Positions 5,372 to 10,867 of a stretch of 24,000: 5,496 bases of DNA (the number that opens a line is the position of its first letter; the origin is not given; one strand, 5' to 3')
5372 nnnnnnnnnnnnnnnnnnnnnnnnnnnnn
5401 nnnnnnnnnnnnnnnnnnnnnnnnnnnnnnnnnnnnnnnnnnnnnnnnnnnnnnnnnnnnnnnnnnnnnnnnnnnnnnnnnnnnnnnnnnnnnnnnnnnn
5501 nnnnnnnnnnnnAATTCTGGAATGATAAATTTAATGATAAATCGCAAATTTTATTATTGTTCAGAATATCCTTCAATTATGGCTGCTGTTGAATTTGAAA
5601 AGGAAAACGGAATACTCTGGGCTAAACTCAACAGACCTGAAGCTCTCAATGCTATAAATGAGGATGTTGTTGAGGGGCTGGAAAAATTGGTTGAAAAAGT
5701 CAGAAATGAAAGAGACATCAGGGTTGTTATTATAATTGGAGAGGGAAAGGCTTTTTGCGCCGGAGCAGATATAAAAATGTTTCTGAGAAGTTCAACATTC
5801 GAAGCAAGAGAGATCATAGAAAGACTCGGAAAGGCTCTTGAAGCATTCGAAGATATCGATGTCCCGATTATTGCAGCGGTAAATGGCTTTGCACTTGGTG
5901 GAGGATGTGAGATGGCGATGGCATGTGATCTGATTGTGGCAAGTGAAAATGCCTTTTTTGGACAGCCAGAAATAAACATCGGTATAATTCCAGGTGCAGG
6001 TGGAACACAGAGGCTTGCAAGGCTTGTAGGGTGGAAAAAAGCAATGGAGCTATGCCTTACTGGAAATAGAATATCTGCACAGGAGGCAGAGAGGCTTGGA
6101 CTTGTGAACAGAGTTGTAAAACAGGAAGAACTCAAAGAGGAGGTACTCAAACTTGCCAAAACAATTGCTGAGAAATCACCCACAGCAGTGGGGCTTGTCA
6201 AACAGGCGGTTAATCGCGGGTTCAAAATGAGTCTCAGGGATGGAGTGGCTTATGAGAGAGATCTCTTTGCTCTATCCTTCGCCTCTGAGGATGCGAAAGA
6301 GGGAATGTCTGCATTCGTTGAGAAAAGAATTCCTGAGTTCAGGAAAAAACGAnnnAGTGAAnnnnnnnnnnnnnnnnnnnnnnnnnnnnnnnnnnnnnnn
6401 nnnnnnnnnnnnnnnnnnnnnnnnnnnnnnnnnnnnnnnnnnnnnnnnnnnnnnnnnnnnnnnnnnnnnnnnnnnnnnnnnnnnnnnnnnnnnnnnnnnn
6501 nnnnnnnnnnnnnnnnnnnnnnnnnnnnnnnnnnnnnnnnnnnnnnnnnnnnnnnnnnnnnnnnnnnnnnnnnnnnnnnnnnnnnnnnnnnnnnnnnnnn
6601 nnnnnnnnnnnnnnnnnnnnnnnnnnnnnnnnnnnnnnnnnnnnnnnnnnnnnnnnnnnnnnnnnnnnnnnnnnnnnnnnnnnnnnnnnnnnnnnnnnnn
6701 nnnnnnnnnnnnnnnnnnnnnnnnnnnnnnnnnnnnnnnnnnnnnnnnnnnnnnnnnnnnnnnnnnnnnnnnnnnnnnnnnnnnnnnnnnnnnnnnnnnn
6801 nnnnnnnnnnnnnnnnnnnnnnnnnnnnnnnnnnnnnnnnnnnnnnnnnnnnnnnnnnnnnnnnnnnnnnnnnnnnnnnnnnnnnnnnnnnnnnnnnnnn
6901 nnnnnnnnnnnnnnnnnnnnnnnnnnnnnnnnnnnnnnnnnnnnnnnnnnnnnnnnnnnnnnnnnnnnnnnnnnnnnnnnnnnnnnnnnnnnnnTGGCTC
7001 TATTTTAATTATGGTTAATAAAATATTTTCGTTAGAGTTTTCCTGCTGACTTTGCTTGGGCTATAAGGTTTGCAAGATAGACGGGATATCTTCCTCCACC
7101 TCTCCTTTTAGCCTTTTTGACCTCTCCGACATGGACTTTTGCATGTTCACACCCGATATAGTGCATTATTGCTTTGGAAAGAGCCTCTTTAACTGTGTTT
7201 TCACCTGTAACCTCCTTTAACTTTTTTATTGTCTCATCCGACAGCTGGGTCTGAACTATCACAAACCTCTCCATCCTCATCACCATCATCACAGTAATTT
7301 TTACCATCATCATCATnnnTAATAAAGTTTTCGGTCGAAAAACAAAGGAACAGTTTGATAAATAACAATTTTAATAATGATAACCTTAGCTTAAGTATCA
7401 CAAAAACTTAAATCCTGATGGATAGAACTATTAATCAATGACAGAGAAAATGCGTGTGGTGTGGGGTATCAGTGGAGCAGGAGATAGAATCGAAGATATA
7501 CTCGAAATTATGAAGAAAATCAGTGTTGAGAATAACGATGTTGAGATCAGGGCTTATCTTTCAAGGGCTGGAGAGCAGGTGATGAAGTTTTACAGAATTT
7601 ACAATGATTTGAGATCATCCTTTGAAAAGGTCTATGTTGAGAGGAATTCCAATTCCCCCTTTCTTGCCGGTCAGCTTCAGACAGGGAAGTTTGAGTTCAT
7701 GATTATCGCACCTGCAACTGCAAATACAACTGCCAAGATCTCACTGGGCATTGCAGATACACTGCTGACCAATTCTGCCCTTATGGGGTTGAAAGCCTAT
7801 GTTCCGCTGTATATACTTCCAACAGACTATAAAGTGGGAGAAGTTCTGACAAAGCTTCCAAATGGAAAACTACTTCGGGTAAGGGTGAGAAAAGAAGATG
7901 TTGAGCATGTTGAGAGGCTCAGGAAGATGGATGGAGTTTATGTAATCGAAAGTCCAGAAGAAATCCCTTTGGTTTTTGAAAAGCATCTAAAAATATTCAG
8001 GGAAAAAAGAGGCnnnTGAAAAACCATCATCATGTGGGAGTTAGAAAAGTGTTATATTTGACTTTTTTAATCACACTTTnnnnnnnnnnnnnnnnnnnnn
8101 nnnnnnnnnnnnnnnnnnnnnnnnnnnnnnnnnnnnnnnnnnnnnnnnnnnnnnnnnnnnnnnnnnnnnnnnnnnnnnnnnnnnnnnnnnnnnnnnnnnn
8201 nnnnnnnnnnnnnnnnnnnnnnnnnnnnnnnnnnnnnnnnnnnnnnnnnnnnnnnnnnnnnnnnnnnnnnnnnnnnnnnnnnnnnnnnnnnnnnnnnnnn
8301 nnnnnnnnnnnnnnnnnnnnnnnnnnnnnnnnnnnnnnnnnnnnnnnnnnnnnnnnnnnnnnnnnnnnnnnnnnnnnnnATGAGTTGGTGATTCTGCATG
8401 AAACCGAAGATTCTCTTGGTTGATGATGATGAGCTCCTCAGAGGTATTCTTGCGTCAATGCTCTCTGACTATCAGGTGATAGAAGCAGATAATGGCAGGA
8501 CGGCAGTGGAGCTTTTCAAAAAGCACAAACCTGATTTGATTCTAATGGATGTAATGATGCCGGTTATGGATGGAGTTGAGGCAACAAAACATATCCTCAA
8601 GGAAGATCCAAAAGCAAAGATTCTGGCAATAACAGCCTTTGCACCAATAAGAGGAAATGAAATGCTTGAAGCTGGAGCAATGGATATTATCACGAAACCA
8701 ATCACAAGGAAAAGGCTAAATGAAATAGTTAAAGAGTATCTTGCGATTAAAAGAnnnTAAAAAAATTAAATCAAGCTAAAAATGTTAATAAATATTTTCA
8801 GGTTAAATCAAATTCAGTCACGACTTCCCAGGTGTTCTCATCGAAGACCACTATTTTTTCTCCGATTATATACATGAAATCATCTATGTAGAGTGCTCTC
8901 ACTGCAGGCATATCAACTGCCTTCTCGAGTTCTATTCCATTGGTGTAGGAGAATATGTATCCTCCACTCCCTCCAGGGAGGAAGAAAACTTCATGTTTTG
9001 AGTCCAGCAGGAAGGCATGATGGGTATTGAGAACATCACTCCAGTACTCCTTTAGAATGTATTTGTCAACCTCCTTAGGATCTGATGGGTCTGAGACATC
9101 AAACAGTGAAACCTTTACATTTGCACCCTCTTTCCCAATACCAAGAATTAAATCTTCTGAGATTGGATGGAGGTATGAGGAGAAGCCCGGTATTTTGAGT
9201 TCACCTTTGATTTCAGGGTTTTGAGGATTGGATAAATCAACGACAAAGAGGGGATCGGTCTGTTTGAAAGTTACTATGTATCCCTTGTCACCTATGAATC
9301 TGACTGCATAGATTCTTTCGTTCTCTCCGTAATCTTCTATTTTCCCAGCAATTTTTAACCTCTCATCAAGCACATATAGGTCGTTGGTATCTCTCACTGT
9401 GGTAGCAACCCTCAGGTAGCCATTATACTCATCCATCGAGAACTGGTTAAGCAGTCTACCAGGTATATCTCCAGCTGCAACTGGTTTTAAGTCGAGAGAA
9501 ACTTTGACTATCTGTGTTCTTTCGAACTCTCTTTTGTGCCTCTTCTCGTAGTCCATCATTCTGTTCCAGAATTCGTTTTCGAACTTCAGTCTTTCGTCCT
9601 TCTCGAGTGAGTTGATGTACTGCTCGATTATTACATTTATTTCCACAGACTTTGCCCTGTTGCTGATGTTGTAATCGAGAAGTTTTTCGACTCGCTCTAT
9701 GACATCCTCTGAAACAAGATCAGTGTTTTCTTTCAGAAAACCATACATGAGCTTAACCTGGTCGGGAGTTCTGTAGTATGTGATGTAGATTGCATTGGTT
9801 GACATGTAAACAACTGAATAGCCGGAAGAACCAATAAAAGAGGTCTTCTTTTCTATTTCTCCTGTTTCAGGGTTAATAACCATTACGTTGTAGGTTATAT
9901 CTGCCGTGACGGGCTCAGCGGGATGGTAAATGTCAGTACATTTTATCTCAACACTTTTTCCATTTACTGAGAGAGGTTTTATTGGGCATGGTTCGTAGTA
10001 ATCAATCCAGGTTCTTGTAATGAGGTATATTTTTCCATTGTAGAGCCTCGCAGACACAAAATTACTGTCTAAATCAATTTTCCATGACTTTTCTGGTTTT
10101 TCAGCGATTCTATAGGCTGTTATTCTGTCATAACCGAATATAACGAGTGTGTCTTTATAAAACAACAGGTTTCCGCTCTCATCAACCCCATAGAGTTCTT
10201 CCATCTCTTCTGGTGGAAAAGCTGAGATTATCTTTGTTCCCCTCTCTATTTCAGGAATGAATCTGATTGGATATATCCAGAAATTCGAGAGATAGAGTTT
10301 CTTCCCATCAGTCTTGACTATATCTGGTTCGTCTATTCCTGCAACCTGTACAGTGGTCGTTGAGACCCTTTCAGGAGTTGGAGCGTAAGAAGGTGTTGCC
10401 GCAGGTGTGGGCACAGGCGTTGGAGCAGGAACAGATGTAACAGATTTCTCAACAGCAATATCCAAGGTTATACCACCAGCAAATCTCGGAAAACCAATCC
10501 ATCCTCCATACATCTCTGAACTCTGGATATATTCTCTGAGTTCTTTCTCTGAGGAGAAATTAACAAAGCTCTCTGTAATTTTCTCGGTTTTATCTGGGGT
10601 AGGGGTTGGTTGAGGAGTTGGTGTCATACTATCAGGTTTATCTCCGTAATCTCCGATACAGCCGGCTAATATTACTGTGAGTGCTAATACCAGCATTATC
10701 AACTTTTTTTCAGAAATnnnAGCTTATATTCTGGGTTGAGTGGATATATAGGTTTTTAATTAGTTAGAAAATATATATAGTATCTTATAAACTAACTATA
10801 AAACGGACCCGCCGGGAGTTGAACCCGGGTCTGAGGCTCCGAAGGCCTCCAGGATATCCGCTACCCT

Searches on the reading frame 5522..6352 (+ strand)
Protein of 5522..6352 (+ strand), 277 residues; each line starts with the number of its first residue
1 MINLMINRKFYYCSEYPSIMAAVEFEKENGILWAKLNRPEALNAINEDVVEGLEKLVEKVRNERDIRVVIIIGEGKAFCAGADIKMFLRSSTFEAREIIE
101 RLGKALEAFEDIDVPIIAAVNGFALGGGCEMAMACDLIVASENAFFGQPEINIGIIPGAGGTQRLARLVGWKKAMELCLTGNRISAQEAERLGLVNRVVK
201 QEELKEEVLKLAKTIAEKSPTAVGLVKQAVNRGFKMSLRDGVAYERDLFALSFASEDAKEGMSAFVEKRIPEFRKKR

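Call 7: search_protein_families(library=pfam, proteins=[window:5522-6352:+], max_evalue=0.001)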
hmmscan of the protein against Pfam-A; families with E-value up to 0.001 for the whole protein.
window:5522-6352:+ (277 aa): 2 families
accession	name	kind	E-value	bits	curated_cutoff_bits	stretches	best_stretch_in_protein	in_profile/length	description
PF00378.25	ECH_1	-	1.5e-77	260.8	27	1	26-275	1-250/251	Enoyl-CoA hydratase/isomerase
PF16113.10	ECH_2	-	2.4e-43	149.3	27.2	1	33-206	3-179/335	Enoyl-CoA hydratase/isomerase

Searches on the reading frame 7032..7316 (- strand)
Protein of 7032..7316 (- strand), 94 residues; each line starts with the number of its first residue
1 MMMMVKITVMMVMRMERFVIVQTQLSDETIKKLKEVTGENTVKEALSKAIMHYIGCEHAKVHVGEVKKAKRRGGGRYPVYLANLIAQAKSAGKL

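Call 7: search_protein_families(library=pfam, proteins=[window:7032-7316:-], max_evalue=0.001)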
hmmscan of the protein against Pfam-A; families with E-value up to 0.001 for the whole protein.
window:7032-7316:- (94 aa): 1 family
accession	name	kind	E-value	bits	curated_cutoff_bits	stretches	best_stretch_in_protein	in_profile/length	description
PF17341.8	DUF5371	-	5.2e-11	43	25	1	15-61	1-47/65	Family of unknown function (DUF5371)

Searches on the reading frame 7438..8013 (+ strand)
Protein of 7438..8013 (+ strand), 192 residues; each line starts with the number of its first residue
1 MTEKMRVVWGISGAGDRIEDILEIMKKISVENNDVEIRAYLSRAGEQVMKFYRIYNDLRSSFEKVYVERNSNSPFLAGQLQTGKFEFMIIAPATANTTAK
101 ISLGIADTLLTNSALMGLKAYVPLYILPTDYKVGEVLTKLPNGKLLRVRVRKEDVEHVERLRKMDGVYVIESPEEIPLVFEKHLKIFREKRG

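Call 7: search_protein_families(library=pfam, proteins=[window:7438-8013:+], max_evalue=0.001)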
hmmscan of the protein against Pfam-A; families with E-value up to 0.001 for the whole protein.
window:7438-8013:+ (192 aa): 1 family
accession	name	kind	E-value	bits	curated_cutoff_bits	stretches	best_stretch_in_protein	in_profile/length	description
PF02441.25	Flavoprotein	-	4e-24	85.5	22.7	1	5-163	1-147/162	Flavoprotein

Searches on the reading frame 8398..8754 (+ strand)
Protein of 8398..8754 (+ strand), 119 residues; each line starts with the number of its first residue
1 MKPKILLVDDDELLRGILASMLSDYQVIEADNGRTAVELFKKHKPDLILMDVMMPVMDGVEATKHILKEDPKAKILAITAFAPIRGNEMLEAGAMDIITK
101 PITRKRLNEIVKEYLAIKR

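Call 7: search_protein_families(library=pfam, proteins=[window:8398-8754:+], max_evalue=0.001)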
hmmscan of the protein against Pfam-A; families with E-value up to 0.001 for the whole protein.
window:8398-8754:+ (119 aa): 1 family
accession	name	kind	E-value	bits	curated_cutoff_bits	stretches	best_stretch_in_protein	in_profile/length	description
PF00072.30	Response_reg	-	7.9e-28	97.3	30.2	1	5-111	1-110/111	Response regulator receiver domain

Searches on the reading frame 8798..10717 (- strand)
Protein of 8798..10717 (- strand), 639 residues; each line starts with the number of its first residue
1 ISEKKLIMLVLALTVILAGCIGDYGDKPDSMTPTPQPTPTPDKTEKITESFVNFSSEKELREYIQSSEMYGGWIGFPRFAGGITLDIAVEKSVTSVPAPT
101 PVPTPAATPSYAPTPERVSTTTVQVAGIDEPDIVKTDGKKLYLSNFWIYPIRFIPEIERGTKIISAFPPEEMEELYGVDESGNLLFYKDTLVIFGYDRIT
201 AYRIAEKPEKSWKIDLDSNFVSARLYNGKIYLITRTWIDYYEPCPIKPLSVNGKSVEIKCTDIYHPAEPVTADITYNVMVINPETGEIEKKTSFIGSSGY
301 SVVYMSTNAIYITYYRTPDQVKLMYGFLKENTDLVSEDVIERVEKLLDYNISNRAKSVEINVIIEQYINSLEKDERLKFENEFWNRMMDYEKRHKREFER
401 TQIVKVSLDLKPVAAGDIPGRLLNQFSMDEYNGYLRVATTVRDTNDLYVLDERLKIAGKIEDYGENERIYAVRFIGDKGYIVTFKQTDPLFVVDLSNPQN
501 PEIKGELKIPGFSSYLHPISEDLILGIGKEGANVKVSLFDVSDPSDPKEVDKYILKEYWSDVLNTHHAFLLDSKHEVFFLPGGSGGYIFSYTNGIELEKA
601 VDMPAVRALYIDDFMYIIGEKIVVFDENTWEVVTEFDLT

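Call 7: search_protein_families(library=pfam, proteins=[window:8798-10717:-], max_evalue=0.001)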
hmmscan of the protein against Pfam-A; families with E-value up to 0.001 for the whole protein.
window:8798-10717:- (639 aa): 1 family
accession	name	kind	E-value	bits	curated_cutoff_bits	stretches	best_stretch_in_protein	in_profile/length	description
PF09826.15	Beta_propel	-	3.8e-110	369.5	22.4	1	119-625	2-490/495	Beta propeller domain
